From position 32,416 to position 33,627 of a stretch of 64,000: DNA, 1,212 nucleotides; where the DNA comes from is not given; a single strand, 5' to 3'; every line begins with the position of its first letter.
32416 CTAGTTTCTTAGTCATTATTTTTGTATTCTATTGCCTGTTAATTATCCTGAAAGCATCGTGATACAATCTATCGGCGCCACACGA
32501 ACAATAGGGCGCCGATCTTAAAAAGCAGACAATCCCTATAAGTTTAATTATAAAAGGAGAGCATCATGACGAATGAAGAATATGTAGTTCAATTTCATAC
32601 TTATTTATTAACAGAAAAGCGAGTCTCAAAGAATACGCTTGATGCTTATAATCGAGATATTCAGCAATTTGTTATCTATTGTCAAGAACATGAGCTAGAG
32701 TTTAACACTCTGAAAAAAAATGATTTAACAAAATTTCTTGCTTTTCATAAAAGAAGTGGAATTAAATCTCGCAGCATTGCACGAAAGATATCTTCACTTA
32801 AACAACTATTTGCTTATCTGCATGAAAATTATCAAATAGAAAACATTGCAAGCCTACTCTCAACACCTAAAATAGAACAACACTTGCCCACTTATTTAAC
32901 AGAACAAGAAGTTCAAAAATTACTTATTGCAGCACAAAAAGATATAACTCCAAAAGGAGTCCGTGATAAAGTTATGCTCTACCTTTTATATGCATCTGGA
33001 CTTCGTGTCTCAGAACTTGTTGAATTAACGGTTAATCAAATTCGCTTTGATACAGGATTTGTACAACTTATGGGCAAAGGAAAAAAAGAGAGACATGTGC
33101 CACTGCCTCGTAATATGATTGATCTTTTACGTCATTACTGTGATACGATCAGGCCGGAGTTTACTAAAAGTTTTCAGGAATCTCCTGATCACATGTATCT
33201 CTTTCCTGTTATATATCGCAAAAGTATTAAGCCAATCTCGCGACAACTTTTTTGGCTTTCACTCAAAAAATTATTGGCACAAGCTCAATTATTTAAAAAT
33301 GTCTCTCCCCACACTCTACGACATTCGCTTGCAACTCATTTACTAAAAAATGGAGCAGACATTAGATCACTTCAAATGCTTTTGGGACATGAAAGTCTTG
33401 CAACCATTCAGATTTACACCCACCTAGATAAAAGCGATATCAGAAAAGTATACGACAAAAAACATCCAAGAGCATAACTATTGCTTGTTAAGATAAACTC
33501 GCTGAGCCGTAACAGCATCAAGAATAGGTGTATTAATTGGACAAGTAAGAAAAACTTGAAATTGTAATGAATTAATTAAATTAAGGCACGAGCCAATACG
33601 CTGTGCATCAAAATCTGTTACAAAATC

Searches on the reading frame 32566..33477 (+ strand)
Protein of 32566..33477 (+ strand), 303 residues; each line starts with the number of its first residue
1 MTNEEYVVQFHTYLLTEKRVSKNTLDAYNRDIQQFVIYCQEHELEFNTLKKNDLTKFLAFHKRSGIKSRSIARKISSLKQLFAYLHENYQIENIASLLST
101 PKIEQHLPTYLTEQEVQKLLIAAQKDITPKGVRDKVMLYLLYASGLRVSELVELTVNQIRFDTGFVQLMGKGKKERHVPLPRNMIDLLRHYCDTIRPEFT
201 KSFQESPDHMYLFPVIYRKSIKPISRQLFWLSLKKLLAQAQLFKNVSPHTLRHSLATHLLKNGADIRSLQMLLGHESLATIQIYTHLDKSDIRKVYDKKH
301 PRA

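Call 11: search_protein_families(library=pfam, proteins=[window:32566-33477:+], max_evalue=0.01)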
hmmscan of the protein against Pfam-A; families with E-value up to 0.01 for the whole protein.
window:32566-33477:+ (303 aa): 4 families
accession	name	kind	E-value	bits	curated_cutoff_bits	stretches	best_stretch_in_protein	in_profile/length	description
PF00589.27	Phage_integrase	-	8.3e-45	153.1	27.1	1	110-289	2-170/172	Phage integrase family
PF02899.23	Phage_int_SAM_1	-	5.9e-18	65.4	22.3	1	8-85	2-79/83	Phage integrase, N-terminal SAM-like domain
PF13495.12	Phage_int_SAM_4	-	0.00013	22.8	27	1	16-87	10-80/85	Phage integrase, N-terminal SAM-like domain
PF13102.12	Phage_int_SAM_5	-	0.00072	20.3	22.3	1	17-83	14-80/98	Phage integrase SAM-like domain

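Call 24: search_protein_families(library=ncbifam, proteins=[window:32566-33477:+], max_evalue=0.001)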
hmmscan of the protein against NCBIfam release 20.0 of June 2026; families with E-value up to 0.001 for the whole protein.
window:32566-33477:+ (303 aa): 12 families
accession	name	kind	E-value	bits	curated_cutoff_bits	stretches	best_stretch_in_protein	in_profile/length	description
TIGR02225.1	recomb_XerD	equivalog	2.3e-93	312.7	329.6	1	9-303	2-290/290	site-specific tyrosine recombinase XerD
NF001399.0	PRK00283.1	subfamily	3.6e-90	302.2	279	1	3-303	5-299/300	tyrosine recombinase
TIGR02224.1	recomb_XerC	equivalog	3.4e-83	279.4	335.15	1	9-303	2-293/295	tyrosine recombinase XerC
NF040815.2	recomb_XerA_Arch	equivalog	3.3e-62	210.4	220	1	9-296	2-263/263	site-specific tyrosine recombinase/integron integrase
NF002331.0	PRK01287.1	subfamily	7.6e-50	169.9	371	1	13-301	35-326/365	site-specific tyrosine recombinase XerC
TIGR02249.1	integrase_gron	subfamily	1.4e-40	139.6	265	2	227-292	240-305/315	integron integrase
NF003462.0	PRK05084.1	equivalog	1.4e-32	112.8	267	2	93-298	156-355/360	tyrosine recombinase XerS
NF011946.0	PRK15417.1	equivalog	2.3e-23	82.9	435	2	226-290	254-318/337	integron integrase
NF002685.0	PRK02436.1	equivalog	3.7e-15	56.4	178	1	14-284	8-243/245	site-specific tyrosine recombinase XerD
NF007370.0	PRK09870.1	subfamily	1.2e-14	54.5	221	1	108-299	10-191/200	tyrosine-type DNA invertase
NF007371.0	PRK09871.1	subfamily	5.6e-12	45.6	222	1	109-289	5-176/198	tyrosine-type DNA invertase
NF040693.1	recomb_GmtY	equivalog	7.6e-08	32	340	1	246-294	391-439/441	gamma-mobile-trio recombinase GmtY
